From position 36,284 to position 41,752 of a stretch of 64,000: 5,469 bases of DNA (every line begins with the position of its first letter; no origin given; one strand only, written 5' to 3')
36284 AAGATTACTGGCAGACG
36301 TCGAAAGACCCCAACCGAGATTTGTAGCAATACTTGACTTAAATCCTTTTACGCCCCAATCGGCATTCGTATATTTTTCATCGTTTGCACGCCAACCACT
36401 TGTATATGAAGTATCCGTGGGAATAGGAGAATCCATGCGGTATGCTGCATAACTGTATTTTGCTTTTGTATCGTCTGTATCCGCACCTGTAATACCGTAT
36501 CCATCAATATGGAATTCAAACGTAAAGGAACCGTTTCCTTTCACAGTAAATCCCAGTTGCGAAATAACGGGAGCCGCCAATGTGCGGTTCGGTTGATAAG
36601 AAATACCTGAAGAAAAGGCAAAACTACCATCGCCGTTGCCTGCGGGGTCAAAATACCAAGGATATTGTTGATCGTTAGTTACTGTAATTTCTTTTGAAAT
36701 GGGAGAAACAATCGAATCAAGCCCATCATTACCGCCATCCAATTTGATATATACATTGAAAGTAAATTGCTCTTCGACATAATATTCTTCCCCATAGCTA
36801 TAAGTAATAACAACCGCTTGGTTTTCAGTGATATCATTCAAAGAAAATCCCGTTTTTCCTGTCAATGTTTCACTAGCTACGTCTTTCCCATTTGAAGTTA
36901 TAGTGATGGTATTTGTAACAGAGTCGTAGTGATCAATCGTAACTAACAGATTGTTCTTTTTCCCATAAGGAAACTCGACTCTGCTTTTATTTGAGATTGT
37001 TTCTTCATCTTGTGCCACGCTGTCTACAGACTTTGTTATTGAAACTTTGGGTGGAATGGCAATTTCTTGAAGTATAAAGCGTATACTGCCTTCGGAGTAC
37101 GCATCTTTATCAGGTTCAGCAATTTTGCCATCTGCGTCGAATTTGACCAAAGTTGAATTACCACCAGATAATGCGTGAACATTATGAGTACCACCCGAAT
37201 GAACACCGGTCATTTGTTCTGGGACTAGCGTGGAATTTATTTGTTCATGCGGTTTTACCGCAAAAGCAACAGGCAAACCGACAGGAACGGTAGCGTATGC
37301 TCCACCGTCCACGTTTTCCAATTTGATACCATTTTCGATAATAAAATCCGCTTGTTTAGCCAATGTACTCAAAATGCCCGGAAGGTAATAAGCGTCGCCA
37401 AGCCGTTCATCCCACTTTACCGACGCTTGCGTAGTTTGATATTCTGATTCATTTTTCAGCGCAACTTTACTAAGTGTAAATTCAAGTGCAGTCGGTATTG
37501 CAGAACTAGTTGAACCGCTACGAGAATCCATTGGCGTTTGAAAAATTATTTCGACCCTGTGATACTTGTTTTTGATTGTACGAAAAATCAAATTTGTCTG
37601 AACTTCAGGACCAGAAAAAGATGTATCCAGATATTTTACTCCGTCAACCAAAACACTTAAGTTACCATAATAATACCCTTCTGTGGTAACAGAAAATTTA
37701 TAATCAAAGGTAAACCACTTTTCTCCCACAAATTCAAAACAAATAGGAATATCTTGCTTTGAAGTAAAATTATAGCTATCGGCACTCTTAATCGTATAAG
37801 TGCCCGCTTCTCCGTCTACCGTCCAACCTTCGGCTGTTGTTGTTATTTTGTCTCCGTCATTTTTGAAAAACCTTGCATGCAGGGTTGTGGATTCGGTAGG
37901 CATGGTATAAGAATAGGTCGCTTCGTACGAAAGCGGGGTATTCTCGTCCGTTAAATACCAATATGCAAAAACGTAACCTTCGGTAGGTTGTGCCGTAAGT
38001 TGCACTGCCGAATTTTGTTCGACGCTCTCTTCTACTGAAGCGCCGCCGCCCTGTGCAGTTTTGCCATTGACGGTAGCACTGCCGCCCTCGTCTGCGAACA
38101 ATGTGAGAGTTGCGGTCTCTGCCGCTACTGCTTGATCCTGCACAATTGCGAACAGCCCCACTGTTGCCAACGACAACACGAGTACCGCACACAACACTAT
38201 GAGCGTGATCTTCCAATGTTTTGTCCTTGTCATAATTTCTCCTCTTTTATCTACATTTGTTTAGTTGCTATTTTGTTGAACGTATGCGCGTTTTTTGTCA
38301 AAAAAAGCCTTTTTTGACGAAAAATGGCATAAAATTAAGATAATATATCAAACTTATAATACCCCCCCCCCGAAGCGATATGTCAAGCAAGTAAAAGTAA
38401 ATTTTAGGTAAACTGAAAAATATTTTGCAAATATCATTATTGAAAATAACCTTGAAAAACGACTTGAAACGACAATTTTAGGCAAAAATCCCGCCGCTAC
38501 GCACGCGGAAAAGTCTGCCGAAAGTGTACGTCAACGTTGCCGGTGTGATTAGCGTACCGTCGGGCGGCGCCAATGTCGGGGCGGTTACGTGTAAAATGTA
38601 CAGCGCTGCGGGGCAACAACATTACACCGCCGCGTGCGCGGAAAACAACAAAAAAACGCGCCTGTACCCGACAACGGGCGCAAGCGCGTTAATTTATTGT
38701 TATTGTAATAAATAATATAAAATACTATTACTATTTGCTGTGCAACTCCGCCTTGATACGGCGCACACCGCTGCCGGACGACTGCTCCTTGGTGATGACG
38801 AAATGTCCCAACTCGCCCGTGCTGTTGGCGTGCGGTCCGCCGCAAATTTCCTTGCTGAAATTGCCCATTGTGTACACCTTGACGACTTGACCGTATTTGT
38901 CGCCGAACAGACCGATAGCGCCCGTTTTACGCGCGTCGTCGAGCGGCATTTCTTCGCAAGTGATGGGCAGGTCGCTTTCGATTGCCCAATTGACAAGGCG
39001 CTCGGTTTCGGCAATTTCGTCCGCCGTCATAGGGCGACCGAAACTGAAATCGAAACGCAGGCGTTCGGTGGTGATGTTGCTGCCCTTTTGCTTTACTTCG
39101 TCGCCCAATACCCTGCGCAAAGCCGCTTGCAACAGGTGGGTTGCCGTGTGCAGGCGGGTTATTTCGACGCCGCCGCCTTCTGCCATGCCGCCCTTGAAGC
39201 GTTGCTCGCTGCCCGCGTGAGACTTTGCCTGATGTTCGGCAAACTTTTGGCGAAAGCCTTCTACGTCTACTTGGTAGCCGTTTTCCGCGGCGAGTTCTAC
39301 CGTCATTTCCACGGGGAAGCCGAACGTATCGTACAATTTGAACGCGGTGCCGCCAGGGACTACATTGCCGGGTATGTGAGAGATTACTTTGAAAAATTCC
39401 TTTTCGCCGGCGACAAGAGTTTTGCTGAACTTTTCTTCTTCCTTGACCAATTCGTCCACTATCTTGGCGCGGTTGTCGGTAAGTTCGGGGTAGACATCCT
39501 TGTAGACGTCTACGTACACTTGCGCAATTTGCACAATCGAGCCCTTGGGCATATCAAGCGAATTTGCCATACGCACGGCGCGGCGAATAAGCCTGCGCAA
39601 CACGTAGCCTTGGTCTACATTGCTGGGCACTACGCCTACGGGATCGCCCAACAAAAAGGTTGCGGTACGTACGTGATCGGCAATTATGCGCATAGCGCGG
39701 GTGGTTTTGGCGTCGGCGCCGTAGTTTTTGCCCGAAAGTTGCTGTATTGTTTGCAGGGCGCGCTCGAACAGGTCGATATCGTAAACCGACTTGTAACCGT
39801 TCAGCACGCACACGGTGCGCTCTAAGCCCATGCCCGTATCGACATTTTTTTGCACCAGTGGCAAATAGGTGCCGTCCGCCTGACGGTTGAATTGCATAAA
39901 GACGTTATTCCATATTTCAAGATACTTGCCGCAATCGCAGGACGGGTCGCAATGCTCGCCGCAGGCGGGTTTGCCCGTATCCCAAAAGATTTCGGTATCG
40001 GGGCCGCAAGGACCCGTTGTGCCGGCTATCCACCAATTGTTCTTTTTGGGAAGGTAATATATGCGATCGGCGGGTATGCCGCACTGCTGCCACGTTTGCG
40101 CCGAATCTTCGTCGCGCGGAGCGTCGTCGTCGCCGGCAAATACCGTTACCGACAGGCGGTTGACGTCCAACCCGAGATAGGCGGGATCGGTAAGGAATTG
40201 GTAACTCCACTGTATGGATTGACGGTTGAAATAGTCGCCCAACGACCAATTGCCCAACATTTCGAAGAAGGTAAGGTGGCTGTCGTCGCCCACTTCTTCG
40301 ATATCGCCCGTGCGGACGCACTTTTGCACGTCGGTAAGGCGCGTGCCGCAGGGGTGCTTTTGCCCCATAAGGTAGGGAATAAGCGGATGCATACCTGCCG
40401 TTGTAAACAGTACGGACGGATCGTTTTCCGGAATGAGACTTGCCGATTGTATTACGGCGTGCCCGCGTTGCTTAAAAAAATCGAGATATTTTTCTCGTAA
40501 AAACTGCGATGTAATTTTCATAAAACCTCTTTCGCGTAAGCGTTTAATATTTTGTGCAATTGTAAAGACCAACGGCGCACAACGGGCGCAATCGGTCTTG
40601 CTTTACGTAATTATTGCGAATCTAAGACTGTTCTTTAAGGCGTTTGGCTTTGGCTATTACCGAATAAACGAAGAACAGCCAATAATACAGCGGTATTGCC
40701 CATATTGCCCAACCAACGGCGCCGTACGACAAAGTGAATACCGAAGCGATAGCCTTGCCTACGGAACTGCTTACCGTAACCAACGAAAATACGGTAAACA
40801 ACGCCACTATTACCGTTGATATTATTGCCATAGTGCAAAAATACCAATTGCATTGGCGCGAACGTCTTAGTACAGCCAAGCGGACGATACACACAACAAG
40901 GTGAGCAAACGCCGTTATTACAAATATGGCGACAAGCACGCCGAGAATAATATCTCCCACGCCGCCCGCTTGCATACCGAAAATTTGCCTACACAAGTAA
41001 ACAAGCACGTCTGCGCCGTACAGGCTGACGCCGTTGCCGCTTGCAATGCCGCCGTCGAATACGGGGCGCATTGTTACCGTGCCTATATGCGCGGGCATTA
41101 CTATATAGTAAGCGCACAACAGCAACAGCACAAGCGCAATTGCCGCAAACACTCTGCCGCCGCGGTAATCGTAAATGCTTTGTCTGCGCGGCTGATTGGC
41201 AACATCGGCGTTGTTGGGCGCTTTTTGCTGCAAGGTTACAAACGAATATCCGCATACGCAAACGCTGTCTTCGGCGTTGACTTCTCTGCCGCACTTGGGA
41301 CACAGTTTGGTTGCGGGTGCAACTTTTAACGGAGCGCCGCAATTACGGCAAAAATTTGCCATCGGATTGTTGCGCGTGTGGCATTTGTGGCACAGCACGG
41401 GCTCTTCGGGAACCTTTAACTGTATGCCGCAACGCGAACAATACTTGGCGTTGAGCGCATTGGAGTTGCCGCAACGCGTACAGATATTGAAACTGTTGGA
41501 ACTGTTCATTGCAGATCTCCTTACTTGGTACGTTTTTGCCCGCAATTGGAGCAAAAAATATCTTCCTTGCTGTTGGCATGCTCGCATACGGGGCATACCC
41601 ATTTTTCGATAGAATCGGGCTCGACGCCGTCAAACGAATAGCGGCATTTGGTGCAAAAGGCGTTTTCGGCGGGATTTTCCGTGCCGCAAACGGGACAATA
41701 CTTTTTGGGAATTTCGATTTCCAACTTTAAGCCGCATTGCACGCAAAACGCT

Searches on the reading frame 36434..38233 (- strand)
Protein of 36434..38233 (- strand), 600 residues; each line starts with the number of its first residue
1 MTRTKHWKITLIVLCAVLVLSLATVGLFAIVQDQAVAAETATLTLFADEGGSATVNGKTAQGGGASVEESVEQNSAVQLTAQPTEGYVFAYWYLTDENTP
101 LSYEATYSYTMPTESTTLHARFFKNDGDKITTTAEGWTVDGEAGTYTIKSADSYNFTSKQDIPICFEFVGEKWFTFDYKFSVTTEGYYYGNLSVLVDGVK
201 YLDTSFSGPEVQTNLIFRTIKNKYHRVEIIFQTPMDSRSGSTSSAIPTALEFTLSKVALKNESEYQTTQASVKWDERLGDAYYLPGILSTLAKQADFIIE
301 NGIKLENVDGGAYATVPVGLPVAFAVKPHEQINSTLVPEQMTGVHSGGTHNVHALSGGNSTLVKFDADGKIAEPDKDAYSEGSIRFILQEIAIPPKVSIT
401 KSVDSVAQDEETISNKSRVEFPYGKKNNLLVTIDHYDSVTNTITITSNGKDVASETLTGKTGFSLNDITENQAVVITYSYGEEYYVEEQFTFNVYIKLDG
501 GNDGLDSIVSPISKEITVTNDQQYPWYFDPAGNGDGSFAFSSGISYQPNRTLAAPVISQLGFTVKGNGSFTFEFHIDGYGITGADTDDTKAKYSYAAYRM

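Call 29: find_related_loci(query=window:36734-38233:-, collection=metagenome_contigs, flank=2500)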
Query window:36734-38233:- (500 aa) in metagenome_contigs; peptide patterns used: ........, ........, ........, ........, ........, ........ (x = any residue, [..] = any of these).
216 stretches matched a pattern; 1 encode a relative of the query (tblastn E <= 1e-3); 1 distinct loci.
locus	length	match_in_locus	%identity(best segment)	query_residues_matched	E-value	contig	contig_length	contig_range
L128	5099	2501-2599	48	118-149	4e-6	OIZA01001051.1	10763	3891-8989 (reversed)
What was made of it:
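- Tried and rejected: A metagenome_contigs scan with the N-terminal 500 aa of the giant protein returned only one weak, irrelevant hit (call 29).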

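Call 30: find_homologous_proteins(query=window:36434-38233:-, max_evalue=1e-10)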
Query window:36434-38233:- (600 aa): 2 proteins with E <= 1e-10 among 8000 candidates.
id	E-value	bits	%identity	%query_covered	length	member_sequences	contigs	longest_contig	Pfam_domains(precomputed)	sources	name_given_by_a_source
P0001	2.4e-217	741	79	72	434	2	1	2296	PF18998.7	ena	-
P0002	5.1e-137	476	50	82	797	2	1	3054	-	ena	-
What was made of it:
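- Tried and rejected: A protein search with the N-terminal 600 aa found only two relatives (call 30).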

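Call 31: find_encoding_contigs(protein=P0001, flank=3000, max_places=6)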
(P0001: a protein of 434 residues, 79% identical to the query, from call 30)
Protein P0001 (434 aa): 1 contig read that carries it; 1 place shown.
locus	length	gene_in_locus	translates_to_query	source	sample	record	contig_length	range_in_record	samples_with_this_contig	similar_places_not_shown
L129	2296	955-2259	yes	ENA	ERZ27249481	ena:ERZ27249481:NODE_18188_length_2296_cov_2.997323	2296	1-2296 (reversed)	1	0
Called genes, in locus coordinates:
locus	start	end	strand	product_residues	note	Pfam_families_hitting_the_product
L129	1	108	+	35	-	?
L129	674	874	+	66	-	-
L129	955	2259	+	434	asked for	PF18998:Flg_new_2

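Call 32: find_encoding_contigs(protein=P0002, flank=3000, max_places=6)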
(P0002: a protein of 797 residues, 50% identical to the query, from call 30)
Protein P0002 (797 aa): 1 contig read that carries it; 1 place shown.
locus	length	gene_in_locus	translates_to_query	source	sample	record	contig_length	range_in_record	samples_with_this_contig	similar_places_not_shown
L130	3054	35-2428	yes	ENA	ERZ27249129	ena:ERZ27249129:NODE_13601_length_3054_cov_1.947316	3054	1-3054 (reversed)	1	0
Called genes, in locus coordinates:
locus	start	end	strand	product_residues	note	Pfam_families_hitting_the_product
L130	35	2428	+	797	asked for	-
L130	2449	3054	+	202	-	?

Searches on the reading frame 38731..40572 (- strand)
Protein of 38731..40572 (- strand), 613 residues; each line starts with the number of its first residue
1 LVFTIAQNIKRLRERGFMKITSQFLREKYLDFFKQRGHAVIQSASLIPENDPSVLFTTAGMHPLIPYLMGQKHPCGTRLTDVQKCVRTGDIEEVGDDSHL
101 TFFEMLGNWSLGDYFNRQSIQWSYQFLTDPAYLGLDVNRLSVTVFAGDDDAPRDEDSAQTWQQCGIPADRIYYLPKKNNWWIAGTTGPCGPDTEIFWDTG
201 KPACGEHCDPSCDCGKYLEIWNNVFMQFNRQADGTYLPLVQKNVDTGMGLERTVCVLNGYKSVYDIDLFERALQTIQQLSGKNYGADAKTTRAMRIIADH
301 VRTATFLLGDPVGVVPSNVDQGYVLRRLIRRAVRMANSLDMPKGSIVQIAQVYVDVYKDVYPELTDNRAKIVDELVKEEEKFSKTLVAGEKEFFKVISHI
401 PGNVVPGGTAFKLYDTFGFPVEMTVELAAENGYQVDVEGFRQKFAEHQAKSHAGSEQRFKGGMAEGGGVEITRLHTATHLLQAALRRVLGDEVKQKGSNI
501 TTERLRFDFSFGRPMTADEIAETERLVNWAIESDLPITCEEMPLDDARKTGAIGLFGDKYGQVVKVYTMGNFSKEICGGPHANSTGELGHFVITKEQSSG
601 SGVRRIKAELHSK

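Call 9: search_protein_families(library=pfam, proteins=[window:38731-40572:-])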
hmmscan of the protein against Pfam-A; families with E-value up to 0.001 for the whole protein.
window:38731-40572:- (613 aa): 2 families
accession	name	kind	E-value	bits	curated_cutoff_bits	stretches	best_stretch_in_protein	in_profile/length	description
PF01411.24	tRNA-synt_2c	-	1.9e-143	479.4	30.3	1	25-458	2-435/552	tRNA synthetases class II (A)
PF07973.19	tRNA_SAD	-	7.2e-16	58.3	24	1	564-606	1-43/44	Threonyl and Alanyl tRNA synthetase second additional domain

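Call 17: find_encoding_contigs(protein=window:38731-40521:-, flank=3000, max_places=10)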
Protein window:38731-40521:- (596 aa): 5 contigs read that carry it; 2 places shown.
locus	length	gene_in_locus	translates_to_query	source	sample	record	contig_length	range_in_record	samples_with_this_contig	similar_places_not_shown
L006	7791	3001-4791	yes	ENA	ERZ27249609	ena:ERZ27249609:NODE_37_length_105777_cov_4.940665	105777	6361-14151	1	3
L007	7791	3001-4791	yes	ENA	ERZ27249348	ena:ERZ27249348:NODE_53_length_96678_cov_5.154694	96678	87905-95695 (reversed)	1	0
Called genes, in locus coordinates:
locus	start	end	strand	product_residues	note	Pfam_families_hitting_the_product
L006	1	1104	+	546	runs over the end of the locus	PF00749:tRNA-synt_1c, PF03950:tRNA-synt_1c_C, PF20974:tRNA-synt_1c_C2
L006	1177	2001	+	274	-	PF09723:Zn_ribbon_8 (faint), PF12773:DZR (weak), PF24463:DUF7577, PF12773:DZR, PF13240:Zn_Ribbon_1 (weak), PF12773:DZR, PF13240:Zn_Ribbon_1 (weak), PF18912:DZR_2 (weak), +2 more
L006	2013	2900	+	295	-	PF12773:DZR, PF13240:Zn_Ribbon_1 (weak), PF18912:DZR_2 (faint), PF24463:DUF7577 (weak), PF12773:DZR, PF13240:Zn_Ribbon_1 (weak)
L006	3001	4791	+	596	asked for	PF01411:tRNA-synt_2c, PF07973:tRNA_SAD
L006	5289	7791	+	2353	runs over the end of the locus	PF18998:Flg_new_2, PF18676:MBG_2, PF18887:MBG_3 (weak), PF18676:MBG_2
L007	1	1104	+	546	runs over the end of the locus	PF00749:tRNA-synt_1c, PF03950:tRNA-synt_1c_C, PF20974:tRNA-synt_1c_C2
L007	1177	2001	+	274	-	PF09723:Zn_ribbon_8 (faint), PF12773:DZR (weak), PF24463:DUF7577, PF12773:DZR, PF13240:Zn_Ribbon_1 (weak), PF12773:DZR, PF13240:Zn_Ribbon_1 (weak), PF18912:DZR_2 (weak), +2 more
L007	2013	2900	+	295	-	PF12773:DZR, PF13240:Zn_Ribbon_1 (weak), PF18912:DZR_2 (faint), PF24463:DUF7577 (weak), PF12773:DZR, PF13240:Zn_Ribbon_1 (weak)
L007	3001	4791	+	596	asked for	PF01411:tRNA-synt_2c, PF07973:tRNA_SAD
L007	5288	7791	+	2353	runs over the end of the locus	PF18998:Flg_new_2, PF18676:MBG_2, PF18887:MBG_3 (weak), PF18676:MBG_2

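Call 63: search_protein_families(library=ncbifam, proteins=[window:38731-40521:-], max_evalue=0.001)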
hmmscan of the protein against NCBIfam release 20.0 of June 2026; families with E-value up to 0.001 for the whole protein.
window:38731-40521:- (596 aa): 4 families
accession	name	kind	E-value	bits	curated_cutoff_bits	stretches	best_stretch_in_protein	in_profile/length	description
NF002436.0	PRK01584.1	equivalog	3.7e-277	920.6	529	1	4-594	2-593/595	alanine--tRNA ligase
TIGR00344.1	alaS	equivalog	5.6e-190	633.6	457.05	2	8-440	2-432/847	alanine--tRNA ligase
TIGR03683.1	A-tRNA_syn_arch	equivalog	3.7e-68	230.6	744.7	4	274-438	325-485/902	alanine--tRNA ligase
NF040865.1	a_tRNA_ed_AlaXM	equivalog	2.1e-18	66.9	300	1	454-593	94-233/234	alanyl-tRNA editing protein AlaXM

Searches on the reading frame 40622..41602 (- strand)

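Call 9: search_protein_families(library=pfam, proteins=[window:40622-41602:-])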
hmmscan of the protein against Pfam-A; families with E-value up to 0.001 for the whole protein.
window:40622-41602:- (326 aa): 5 families
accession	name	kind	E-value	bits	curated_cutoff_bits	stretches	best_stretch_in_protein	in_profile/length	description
PF12773.13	DZR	-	2.9e-15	56.6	27.3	2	41-89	1-45/45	Double zinc ribbon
PF13240.11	Zn_Ribbon_1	-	8.6e-14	51.2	25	2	41-59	2-20/23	zinc-ribbon domain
PF24463.1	DUF7577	-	2.2e-06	27.6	28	1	68-92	2-26/27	Domain of unknown function (DUF7577)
PF18912.6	DZR_2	-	2.6e-05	24.4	27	0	68-115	7-52/56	Double zinc ribbon domain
PF17032.10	Zn_ribbon_15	-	0.00022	22.4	28.9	0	34-59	48-73/73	zinc-ribbon family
